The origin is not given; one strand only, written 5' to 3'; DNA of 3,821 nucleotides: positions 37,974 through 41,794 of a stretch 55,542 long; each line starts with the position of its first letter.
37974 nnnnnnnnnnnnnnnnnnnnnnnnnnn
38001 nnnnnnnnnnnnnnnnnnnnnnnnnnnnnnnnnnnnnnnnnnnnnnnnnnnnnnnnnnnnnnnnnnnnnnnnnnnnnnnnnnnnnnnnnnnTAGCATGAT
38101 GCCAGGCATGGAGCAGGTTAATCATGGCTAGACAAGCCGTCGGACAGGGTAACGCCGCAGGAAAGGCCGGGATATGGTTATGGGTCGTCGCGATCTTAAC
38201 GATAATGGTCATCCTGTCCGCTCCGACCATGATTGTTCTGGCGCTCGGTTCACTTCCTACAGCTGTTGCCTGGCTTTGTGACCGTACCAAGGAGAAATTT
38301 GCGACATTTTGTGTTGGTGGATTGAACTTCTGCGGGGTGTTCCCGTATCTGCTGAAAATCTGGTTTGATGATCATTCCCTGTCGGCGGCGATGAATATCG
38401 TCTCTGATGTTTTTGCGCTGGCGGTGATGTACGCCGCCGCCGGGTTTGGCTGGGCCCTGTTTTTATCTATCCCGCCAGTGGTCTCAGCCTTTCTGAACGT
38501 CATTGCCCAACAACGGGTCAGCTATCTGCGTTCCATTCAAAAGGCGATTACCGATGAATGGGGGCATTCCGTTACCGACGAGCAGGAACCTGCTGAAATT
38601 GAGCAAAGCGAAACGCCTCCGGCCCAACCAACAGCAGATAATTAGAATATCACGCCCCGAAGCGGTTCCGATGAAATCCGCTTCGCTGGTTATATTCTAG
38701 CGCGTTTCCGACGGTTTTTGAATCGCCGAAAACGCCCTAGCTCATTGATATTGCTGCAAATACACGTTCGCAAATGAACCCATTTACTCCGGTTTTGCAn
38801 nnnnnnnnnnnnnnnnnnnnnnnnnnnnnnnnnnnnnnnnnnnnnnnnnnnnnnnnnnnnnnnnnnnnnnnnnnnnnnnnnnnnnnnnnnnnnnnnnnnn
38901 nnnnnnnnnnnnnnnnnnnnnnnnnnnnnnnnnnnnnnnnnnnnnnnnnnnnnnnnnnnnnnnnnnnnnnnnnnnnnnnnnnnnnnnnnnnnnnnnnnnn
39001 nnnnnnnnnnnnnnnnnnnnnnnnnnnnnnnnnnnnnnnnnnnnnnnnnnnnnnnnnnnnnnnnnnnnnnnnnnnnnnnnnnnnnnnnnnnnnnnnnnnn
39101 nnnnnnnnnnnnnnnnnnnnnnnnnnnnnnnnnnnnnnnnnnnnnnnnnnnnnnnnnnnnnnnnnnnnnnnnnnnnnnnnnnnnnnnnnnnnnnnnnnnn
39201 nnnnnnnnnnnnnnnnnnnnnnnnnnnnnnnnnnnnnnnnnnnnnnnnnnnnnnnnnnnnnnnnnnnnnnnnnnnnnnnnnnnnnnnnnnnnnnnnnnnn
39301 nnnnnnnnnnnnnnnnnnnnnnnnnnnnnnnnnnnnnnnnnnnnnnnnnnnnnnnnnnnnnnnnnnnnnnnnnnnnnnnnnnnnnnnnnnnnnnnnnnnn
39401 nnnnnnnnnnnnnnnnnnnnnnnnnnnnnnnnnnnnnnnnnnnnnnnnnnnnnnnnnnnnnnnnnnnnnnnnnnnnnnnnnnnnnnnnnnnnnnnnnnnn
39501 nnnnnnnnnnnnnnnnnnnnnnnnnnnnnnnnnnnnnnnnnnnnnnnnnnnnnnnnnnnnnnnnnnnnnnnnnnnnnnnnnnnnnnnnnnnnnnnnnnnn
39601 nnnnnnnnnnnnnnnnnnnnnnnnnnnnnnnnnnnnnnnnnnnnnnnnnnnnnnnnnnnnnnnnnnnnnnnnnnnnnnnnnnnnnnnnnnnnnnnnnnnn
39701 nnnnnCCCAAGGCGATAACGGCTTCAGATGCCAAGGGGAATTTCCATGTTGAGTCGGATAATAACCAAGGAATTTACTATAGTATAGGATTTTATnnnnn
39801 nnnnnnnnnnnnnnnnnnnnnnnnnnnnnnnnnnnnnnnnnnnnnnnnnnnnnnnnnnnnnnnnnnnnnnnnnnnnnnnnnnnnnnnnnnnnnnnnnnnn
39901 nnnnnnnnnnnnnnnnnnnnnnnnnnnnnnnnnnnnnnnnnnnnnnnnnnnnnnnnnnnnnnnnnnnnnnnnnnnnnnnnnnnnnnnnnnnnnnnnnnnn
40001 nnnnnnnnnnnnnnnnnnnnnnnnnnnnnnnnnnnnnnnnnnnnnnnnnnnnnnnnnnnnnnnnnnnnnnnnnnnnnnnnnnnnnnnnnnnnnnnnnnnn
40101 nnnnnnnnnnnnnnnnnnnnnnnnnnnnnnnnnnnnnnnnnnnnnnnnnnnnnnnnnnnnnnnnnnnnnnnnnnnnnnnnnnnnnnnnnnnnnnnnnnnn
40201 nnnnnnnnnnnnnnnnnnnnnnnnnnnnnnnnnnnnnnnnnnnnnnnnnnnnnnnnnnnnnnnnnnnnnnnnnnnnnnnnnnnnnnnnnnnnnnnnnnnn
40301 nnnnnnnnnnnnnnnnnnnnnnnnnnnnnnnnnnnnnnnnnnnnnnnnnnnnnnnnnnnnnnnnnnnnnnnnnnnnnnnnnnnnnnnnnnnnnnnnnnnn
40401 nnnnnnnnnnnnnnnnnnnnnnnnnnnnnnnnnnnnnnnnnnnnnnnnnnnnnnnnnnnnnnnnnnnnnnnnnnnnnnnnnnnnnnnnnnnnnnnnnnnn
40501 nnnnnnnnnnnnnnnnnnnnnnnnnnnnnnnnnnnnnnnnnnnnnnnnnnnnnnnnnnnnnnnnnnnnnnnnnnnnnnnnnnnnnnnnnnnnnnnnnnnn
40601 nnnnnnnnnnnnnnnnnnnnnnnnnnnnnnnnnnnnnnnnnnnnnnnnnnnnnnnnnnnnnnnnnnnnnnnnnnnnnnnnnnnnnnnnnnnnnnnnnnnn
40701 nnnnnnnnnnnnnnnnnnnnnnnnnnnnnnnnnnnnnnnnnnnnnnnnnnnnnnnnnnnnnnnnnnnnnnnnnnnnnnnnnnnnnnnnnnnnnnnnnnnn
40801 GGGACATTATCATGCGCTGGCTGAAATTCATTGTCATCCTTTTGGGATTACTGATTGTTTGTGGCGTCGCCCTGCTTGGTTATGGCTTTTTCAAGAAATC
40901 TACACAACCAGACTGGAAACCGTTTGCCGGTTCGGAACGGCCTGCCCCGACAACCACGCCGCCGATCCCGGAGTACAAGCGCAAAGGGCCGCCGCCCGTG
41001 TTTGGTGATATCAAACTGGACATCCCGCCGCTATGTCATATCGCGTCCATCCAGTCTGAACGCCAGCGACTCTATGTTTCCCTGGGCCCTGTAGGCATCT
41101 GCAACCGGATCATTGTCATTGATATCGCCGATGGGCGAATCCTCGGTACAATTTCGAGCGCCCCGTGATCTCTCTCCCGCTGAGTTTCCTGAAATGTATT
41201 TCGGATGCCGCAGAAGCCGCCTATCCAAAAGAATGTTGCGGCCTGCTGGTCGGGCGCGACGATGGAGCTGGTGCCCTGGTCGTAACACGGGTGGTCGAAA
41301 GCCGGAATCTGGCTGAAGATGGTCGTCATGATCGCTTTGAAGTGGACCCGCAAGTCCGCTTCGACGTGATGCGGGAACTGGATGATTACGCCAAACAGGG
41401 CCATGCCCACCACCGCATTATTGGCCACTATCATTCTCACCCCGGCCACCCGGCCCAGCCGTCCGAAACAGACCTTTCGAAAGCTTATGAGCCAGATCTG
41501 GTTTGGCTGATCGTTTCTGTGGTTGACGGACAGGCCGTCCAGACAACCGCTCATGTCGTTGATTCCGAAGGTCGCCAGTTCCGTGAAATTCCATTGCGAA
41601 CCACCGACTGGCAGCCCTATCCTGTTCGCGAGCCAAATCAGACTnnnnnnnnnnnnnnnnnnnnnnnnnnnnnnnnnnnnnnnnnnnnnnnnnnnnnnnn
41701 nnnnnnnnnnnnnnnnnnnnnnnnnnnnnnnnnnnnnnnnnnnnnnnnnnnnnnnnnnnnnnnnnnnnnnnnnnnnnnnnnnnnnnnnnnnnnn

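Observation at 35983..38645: Tail-anchored bacterial pseudokinase with a large unknown domain, paired with a 4-TM protein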

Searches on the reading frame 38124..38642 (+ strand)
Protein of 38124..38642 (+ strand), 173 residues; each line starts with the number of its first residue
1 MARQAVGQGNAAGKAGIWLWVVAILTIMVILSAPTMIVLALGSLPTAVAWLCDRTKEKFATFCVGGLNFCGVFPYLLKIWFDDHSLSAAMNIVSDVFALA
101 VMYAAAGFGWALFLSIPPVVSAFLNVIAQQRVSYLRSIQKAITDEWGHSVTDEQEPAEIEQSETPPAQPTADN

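Call 3: search_protein_families(library=pfam, proteins=[window:38124-38642:+], max_evalue=1)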
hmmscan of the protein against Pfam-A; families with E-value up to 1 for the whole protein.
window:38124-38642:+ (173 aa): 1 family
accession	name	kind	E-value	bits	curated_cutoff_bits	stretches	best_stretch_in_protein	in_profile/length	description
PF11364.13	DUF3165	-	0.016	16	25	0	79-123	15-59/81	Protein of unknown function (DUF3165)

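Call 4: search_protein_families(library=ncbifam, proteins=[window:38124-38642:+], max_evalue=1)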
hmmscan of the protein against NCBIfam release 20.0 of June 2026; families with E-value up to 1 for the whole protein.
window:38124-38642:+ (173 aa): 0 families

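Call 16: search_protein_families(library=padloc, proteins=[window:38124-38642:+], max_evalue=1)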
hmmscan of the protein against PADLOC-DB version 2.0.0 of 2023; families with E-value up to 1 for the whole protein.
window:38124-38642:+ (173 aa): 0 families

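Call 31: find_homologous_proteins(query=window:38124-38642:+, max_evalue=0.001)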
Query window:38124-38642:+ (173 aa): 178 proteins with E <= 0.001 among 280 candidates; the best 120 are listed.
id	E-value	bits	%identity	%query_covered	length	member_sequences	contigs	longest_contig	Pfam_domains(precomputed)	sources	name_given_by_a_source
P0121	8.7e-110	382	100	100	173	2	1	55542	-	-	-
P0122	5.3e-84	298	79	98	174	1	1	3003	-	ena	-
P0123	1.7e-81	290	76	98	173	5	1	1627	-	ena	-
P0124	3.7e-79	282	72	99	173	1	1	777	-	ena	-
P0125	1.2e-78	281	73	98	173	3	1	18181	-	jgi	-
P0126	1.5e-77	277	73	98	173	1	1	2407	-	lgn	-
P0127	9.9e-77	275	72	99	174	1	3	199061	-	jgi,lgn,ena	-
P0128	1.9e-76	274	72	100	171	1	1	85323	-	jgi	jgi:hypothetical protein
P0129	3.8e-71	256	68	97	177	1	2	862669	-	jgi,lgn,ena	-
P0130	2.5e-70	254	66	99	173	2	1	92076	-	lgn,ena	-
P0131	3.2e-70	253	65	100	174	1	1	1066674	-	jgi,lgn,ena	-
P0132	7.5e-68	246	64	99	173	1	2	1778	-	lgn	-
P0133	9.7e-68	245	65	99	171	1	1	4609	-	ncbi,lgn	-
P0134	7.2e-66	239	63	99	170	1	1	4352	-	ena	-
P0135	3.0e-65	237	63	97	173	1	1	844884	-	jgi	jgi:hypothetical protein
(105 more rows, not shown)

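Call 78: search_solved_structures(query=A4, max_evalue=10)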
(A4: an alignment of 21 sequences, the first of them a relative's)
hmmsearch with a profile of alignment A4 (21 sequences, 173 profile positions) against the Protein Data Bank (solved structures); distinct sequences matched with E-value up to 10: 5.
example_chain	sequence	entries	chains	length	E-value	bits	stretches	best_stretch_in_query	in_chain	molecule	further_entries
9mh8_A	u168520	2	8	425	0.61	12.6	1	17-95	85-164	G protein-activated inward rectifier potassium channel 2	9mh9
3syc_A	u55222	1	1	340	0.85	12.2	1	21-95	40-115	G protein-activated inward rectifier potassium channel 2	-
3syp_A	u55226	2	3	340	0.85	12.2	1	21-95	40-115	G protein-activated inward rectifier potassium channel 2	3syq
3sya_A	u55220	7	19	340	0.85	12.1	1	21-95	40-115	G protein-activated inward rectifier potassium channel 2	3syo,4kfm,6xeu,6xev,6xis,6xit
8ucd_A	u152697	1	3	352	5.1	9.6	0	4-51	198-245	Metalloreductase STEAP1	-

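Call 79: search_protein_families(library=pfam, alignment_id=A4, max_evalue=1)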
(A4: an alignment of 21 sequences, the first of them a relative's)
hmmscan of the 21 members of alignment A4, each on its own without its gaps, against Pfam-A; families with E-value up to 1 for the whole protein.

A. member 1, P0121 (173 aa): 1 family
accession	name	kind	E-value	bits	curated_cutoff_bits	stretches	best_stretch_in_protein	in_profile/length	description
PF11364.13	DUF3165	-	0.016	16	25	0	79-123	15-59/81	Protein of unknown function (DUF3165)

B. families by the number of members that match (of 21 scanned): 15 families
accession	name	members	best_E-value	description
PF11364.13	DUF3165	4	0.016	Protein of unknown function (DUF3165)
PF10110.14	GPDPase_memb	2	0.095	Membrane domain of glycerophosphoryl diester phosphodiesterase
PF00865.23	Osteopontin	1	0.0065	Osteopontin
PF14812.11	PBP1_TM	1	0.0067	Transmembrane domain of transglycosylase PBP1 at N-terminal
PF07331.16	TctB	1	0.021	Tripartite tricarboxylate transporter TctB family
PF01773.25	Nucleos_tra2_N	1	0.022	Na+ dependent nucleoside transporter N-terminus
PF03730.19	Ku_C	1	0.03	Ku70/Ku80 C-terminal arm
PF18181.6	SLATT_1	1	0.038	SMODS and SLOG-associating 2TM effector domain 1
PF04871.18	Uso1_p115_C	1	0.04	Uso1 / p115 like vesicle tethering protein, C terminal region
PF11636.13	Troponin-I_N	1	0.051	Troponin I residues 1-32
PF20990.2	DUF2207_C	1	0.12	Predicted membrane protein (DUF2207) C-terminal domain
PF06109.18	HlyE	1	0.18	Haemolysin E (HlyE)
PF08510.17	PIG-P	1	0.21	PIG-P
PF10112.14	Halogen_Hydrol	1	0.26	5-bromo-4-chloroindolyl phosphate hydrolysis protein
PF04932.20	Wzy_C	1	0.69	O-Antigen ligase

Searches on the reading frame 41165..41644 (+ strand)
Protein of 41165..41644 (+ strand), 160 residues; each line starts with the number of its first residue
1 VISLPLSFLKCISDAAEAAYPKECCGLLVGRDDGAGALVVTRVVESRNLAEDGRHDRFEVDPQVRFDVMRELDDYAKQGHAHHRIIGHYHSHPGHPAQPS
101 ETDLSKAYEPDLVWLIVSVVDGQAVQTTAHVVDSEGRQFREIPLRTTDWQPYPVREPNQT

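Call 19: search_protein_families(library=pfam, proteins=[window:41165-41644:+], max_evalue=0.00001)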
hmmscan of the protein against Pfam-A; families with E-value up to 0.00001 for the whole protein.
window:41165-41644:+ (160 aa): 2 families
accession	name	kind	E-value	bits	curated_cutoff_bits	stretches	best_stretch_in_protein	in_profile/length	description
PF14464.11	Prok-JAB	-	3.8e-21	75.5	25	1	11-121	7-104/114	Prokaryotic homologs of the JAB domain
PF01398.27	JAB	-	7.2e-09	35.9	22.5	1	6-105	11-106/117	JAB1/Mov34/MPN/PAD-1 ubiquitin protease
